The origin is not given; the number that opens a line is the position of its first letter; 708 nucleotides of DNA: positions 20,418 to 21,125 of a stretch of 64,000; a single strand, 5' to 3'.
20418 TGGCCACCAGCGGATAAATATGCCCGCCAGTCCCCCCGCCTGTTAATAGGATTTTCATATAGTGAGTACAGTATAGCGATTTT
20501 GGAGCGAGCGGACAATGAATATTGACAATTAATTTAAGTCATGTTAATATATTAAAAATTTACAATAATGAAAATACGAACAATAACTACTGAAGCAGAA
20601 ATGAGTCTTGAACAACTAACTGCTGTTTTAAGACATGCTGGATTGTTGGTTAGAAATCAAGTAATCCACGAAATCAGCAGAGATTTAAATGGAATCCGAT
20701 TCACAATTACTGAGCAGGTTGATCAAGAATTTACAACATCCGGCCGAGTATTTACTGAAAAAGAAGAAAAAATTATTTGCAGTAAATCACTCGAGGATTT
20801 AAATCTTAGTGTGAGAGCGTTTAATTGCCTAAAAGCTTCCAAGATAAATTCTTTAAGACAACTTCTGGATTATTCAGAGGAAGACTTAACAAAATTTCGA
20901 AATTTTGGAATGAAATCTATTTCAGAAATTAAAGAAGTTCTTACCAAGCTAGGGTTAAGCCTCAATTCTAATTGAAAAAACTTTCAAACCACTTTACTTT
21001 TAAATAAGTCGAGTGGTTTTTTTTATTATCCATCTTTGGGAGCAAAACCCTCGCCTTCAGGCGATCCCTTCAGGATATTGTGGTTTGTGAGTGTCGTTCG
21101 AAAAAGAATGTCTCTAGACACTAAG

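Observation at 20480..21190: Stand-alone RNA polymerase alpha-CTD homolog inserted inside the dcw cluster (between ftsW and murG)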

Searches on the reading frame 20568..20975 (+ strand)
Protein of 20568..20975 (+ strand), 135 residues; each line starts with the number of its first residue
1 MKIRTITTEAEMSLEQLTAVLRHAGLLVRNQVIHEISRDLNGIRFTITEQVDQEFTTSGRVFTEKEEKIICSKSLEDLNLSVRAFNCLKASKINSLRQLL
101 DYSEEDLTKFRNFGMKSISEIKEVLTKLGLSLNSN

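Call 5: search_protein_families(library=pfam, proteins=[window:20568-20975:+], max_evalue=0.01)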
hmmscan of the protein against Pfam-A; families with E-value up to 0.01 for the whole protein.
window:20568-20975:+ (135 aa): 1 family
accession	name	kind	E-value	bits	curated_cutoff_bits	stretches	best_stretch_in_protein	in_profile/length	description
PF03118.21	RNA_pol_A_CTD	-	1.1e-23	83.1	23.8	1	64-126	4-66/67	Bacterial RNA polymerase, alpha chain C terminal domain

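Call 10: find_homologous_proteins(query=window:20568-20975:+, max_evalue=0.001)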
Query window:20568-20975:+ (135 aa): 7 proteins with E <= 0.001 among 60 candidates.
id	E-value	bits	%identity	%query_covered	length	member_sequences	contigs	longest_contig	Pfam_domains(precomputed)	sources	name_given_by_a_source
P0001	1.1e-76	272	99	100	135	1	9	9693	PF03118.22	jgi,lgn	jgi:DNA-directed RNA polymerase alpha subunit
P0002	1.2e-70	253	100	92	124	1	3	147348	PF03118.22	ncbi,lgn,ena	-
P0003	5.6e-70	250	99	92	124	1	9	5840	PF03118.22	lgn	-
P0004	1.4e-46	175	70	100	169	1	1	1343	PF03118.22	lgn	-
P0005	1.1e-38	149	81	70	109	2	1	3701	PF03118.22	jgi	jgi:DNA-directed RNA polymerase alpha subunit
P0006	5.5e-15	73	64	45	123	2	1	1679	PF03118.22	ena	-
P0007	1.3e-7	49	42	66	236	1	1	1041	PF01000.32,PF03118.22,PF01193.30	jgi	jgi:DNA-directed RNA polymerase subunit alpha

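Call 12: find_encoding_contigs(protein=P0002, flank=10000, max_places=6)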
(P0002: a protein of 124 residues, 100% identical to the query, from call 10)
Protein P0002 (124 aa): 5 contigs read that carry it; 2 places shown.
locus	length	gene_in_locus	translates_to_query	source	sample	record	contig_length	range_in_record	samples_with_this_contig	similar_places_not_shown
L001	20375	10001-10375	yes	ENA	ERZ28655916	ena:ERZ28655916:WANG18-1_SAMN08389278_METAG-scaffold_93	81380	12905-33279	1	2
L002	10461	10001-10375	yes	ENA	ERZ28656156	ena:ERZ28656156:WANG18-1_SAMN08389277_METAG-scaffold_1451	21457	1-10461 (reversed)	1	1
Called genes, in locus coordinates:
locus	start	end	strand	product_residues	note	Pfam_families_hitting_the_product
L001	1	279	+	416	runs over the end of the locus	PF00595:PDZ, PF13180:PDZ_2, PF17820:PDZ_6, PF03572:Peptidase_S41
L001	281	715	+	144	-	PF01281:Ribosomal_L9_N, PF03948:Ribosomal_L9_C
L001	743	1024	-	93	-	PF01016:Ribosomal_L27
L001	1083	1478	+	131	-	-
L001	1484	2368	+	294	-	PF00188:CAP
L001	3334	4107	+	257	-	PF01479:S4, PF00849:PseudoU_synth_2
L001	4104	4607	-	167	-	-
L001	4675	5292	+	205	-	-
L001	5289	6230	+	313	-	PF03734:YkuD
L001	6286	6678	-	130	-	-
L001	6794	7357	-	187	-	PF00717:Peptidase_S24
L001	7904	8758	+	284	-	PF03631:Virul_fac_BrkB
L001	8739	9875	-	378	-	PF03033:Glyco_transf_28, PF04101:Glyco_tran_28_C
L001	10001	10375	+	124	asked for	PF03118:RNA_pol_A_CTD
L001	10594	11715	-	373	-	PF01098:FTSW_RODA_SPOVE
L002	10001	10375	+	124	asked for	PF03118:RNA_pol_A_CTD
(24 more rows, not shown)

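Call 13: find_encoding_contigs(protein=P0005, flank=10000)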
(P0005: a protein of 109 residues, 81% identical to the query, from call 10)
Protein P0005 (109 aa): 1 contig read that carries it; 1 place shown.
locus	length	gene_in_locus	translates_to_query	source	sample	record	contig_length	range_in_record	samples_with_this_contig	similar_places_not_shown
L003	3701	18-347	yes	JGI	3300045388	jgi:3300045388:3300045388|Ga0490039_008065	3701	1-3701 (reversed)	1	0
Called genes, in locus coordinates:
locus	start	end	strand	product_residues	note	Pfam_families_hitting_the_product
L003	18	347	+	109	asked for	PF03118:RNA_pol_A_CTD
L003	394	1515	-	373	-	PF01098:FTSW_RODA_SPOVE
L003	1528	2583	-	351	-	PF00953:Glycos_transf_4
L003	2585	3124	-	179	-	PF04079:SMC_ScpB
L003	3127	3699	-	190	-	?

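Call 14: find_encoding_contigs(protein=P0004, flank=10000)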
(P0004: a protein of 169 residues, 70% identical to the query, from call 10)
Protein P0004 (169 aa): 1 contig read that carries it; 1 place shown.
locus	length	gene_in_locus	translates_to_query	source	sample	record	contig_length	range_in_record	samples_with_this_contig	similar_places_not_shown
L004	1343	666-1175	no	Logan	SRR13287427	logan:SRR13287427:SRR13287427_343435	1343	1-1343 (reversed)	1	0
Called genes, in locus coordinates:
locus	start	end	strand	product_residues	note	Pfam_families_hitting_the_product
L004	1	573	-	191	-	?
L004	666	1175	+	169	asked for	PF03118:RNA_pol_A_CTD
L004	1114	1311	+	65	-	-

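Call 15: find_encoding_contigs(protein=P0006, flank=10000)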
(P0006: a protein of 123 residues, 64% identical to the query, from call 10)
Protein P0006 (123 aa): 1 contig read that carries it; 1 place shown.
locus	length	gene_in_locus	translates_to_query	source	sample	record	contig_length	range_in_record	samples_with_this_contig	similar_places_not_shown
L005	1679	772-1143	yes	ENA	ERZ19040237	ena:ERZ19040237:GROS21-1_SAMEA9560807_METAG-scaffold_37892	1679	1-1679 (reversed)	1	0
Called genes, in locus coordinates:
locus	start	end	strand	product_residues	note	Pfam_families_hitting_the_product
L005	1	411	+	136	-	?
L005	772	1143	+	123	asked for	PF03118:RNA_pol_A_CTD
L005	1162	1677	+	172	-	?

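Call 29: search_protein_families(library=phrogs, proteins=[window:20568-20975:+, L005:595-1143:+, L004:666-1076:+], max_evalue=0.01)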
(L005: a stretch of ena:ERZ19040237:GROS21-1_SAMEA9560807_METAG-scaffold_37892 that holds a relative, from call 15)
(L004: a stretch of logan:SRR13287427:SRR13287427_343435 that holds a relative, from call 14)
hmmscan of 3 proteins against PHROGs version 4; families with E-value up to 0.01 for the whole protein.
window:20568-20975:+ (135 aa): 0 families

L005:595-1143:+ (182 aa): 0 families

L004:666-1076:+ (136 aa): 0 families

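Call 30: search_protein_representatives(protein=window:20568-20975:+)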
Query: 135 residues. Proteins with E-value up to 0.001 (for the whole library): 10449; up to 1e-10: 871; up to 1e-30: 4. The best 150 are listed.
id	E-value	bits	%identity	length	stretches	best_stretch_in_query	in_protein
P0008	1.7e-66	237.5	39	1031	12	75-134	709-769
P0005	3.5e-39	149.4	78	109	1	37-135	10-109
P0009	4.3e-39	149.2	52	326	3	74-132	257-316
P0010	6.9e-33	129.2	52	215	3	69-133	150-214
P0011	4.4e-28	113.7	37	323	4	57-133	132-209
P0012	1.1e-27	112.4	34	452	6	73-133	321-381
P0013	5.0e-27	110.3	44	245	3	63-132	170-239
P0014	3.7e-26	107.5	47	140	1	1-135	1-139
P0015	1.3e-25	105.7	43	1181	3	65-132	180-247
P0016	1.9e-25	105.2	38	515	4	70-132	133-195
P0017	2.0e-24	101.9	40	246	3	75-133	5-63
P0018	3.9e-24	101.0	40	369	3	66-133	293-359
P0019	7.2e-24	100.1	39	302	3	71-133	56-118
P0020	7.9e-24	100.0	41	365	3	73-133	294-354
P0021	8.5e-24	99.9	36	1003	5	71-130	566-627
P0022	9.7e-24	99.7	46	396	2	64-131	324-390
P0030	2.2e-22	95.3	44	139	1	3-131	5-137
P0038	2.5e-21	91.9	45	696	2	60-132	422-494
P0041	5.7e-21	90.8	45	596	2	48-133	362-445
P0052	8.0e-20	87.1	45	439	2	57-134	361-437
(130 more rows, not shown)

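Call 36: find_related_loci(query=A2, collection=viral_contigs, flank=5000)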
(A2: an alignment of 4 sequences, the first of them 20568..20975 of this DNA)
Query A2 (135 aa) in viral_contigs; peptide patterns used: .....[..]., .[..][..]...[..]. (x = any residue, [..] = any of these).
189 stretches matched a pattern; 2 encode a relative of the query (tblastn E <= 1e-3); 2 distinct loci.
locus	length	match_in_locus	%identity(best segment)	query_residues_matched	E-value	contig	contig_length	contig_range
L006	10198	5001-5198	55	70-135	3e-21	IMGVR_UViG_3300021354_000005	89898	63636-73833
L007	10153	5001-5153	37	73-123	8e-6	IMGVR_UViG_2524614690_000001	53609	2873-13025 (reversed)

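Call 38: find_related_loci(query=A3, collection=genome_contigs, flank=6000)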
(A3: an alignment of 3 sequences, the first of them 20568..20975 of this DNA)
Query A3 (135 aa) in genome_contigs; peptide patterns used: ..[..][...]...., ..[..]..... (x = any residue, [..] = any of these).
600 stretches matched a pattern (row limit reached: there are more); 557 encode a relative of the query (tblastn E <= 1e-3); the best 80 are kept; 80 distinct loci.
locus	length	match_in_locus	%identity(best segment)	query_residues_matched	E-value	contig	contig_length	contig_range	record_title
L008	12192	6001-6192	66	70-133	9e-24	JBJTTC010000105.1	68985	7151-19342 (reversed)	MAG: Sediminibacterium sp. isolate samp_4446_semibin_60 samp_4446_407662, whole genome shotgun sequence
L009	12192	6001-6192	66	70-133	1e-23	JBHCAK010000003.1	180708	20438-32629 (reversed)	MAG: Sediminibacterium sp. isolate Z5-A1_MAG_6 Z5-A1__18395, whole genome shotgun sequence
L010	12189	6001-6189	67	70-132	1e-23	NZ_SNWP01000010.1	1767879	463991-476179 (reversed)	Sediminibacterium goheungense strain DSM 28323 Ga0131262_101, whole genome shotgun sequence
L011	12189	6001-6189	67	70-132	9e-24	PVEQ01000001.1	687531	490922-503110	Sediminibacterium magnilacihabitans strain DSM 22423 Ga0180999_101, whole genome shotgun sequence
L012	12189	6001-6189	67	70-132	1e-23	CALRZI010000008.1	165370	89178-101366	MAG: Chitinophaga pinensis isolate JJ-MAC1KOLA6-346-2-mx-bin654 genome assembly, contig: JJ-MAC1KOLA6-346-C25, whole gen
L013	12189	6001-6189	67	70-132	1e-23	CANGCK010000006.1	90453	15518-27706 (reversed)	MAG: Sphingobacteriia bacterium isolate Jr-28jun17-118 genome assembly, contig: Jr-28jun17-C282, whole genome shotgun se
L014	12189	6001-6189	67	70-132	1e-23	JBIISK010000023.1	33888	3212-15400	MAG: Sediminibacterium sp. isolate ME2004-05-19_3300042291_group2_bin107 Rohwer_bin532_scaffold_375_c1, whole genome sho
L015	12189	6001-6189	67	70-132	1e-23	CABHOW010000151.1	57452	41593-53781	MAG: uncultured Flavihumibacter sp. isolate Flavihumibacter_sp_nbed40b60 genome assembly, contig: NODE_1644_length_57452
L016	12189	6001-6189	67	70-132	1e-23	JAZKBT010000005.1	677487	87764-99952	MAG: Bacteroidota bacterium isolate ADI_H3L2_122-bin003 ADIH3L2_B003_0_000000000005, whole genome shotgun sequence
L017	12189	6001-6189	67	70-132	1e-23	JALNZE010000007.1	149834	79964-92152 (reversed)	MAG: Chitinophagaceae bacterium isolate SO_2017_GW3 bin 34 scaffold_134_c1_OW296A_2017, whole genome shotgun sequence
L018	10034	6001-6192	66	70-133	1e-23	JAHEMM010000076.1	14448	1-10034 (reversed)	MAG: Chitinophagaceae bacterium isolate Ww72 NODE_8621_length_14448_cov_24.834787, whole genome shotgun sequence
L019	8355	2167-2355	67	70-132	1e-23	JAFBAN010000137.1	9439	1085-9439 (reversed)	MAG: Chitinophagaceae bacterium isolate CP_BM_RX_R9_32 BM_RX_R9_k147_3882852, whole genome shotgun sequence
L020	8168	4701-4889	67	70-132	1e-23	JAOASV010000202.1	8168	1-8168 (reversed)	MAG: Sediminibacterium sp. isolate AF21_PE0_C2_S1_38_9 C2_S1_4043_length_8168_cov_4, whole genome shotgun sequence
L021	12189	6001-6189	67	70-132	1e-23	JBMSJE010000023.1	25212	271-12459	MAG: Sediminibacterium sp. isolate ARD_V9_S7_50percent_par_metabat.72 NODE_307_length_25212_cov_17.331995, whole genome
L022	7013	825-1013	67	70-132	1e-23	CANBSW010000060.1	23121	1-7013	MAG: Chitinophagaceae bacterium isolate JR-MC-C-240519-118 genome assembly, contig: JR-MC-C-240519-C1683, whole genome s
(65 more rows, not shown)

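Call 39: find_encoding_contigs(protein=P0014, flank=8000)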
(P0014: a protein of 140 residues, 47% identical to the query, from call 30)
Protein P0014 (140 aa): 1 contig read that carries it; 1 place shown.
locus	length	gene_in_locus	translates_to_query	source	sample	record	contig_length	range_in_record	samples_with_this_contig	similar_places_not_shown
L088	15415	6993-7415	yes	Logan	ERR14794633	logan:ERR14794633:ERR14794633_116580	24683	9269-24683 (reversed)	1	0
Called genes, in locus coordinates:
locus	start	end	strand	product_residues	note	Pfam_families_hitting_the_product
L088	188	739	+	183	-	-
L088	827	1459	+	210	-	PF13643:DUF4145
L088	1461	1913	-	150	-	-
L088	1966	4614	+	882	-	PF00005:ABC_tran (faint), PF02463:SMC_N (faint), PF13191:AAA_16 (faint), PF13555:AAA_29 (faint), PF20703:nSTAND1 (faint), PF20720:nSTAND3 (faint), PF13304:AAA_21 (faint), PF17760:UvrA_inter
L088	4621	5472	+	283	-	PF00494:SQS_PSY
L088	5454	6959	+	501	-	PF01266:DAO (weak), PF01593:Amino_oxidase, PF03486:HI0933_like (faint), PF07992:Pyr_redox_2 (faint), PF13450:NAD_binding_8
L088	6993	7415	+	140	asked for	PF03118:RNA_pol_A_CTD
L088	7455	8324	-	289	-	PF01040:UbiA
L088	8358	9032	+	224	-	PF00730:HhH-GPD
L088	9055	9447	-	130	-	-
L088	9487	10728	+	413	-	PF01541:GIY-YIG, PF08459:UvrC_RNaseH_dom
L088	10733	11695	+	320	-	PF13535:ATP-grasp_4 (faint), PF01820:Dala_Dala_lig_N, PF02222:ATP-grasp (weak), PF07478:Dala_Dala_lig_C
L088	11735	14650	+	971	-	PF00133:tRNA-synt_1, PF09334:tRNA-synt_1g, PF13603:tRNA-synt_1_2, PF00293:NUDIX (weak), PF00133:tRNA-synt_1, PF08264:Anticodon_1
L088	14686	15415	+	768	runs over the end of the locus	PF14559:TPR_19 (faint)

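Call 40: find_encoding_contigs(protein=P0030, flank=8000)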
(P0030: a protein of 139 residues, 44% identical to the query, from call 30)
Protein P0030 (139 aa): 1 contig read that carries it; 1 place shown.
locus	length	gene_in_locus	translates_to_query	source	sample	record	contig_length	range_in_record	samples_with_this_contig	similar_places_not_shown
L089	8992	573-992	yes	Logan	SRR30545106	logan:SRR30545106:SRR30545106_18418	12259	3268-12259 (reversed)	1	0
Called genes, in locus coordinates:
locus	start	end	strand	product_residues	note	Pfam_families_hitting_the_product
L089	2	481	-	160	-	?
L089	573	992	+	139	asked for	PF03118:RNA_pol_A_CTD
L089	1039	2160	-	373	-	PF01098:FTSW_RODA_SPOVE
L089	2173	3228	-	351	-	PF00953:Glycos_transf_4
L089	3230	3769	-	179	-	PF04079:SMC_ScpB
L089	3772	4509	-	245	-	PF02616:SMC_ScpA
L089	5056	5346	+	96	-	-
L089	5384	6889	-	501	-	PF01336:tRNA_anti-codon, PF00152:tRNA-synt_2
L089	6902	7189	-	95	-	-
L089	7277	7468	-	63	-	-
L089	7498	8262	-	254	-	-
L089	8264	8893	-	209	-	PF13489:Methyltransf_23 (faint), PF08241:Methyltransf_11, PF13649:Methyltransf_25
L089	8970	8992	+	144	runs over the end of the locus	-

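Call 46: find_encoding_contigs(protein=P0001, flank=8000, max_places=8)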
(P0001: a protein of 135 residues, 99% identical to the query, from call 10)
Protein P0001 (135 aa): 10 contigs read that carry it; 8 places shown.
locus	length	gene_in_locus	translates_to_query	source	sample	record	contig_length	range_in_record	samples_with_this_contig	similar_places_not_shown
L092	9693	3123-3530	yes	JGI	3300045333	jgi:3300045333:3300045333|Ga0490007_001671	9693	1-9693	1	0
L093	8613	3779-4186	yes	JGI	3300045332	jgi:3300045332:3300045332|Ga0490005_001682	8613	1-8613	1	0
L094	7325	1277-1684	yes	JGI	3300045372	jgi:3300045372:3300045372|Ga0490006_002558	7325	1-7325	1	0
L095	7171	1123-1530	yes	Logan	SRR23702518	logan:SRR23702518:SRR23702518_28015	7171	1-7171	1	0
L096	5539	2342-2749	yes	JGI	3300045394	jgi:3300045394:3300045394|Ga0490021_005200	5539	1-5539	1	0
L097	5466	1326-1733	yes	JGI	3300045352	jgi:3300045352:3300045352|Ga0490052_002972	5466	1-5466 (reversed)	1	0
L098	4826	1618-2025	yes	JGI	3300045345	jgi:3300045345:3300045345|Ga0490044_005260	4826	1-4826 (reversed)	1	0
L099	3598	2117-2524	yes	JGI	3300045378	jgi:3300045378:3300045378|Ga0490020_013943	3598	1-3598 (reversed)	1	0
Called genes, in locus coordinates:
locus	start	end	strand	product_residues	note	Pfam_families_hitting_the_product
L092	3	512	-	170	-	?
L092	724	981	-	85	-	-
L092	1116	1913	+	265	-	PF03631:Virul_fac_BrkB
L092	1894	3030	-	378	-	PF03033:Glyco_transf_28, PF04101:Glyco_tran_28_C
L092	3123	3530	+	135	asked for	PF03118:RNA_pol_A_CTD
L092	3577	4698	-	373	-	PF01098:FTSW_RODA_SPOVE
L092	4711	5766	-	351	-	PF00953:Glycos_transf_4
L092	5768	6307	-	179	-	PF04079:SMC_ScpB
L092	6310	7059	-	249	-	PF02616:SMC_ScpA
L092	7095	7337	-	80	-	-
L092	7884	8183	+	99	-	-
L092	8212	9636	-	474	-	PF01336:tRNA_anti-codon, PF00152:tRNA-synt_2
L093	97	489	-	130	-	-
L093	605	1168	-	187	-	PF00717:Peptidase_S24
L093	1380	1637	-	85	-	-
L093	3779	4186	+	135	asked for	PF03118:RNA_pol_A_CTD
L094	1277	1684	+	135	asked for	PF03118:RNA_pol_A_CTD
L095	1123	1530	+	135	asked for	PF03118:RNA_pol_A_CTD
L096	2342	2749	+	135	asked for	PF03118:RNA_pol_A_CTD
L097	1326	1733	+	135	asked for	PF03118:RNA_pol_A_CTD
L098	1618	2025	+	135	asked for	PF03118:RNA_pol_A_CTD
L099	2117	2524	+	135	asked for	PF03118:RNA_pol_A_CTD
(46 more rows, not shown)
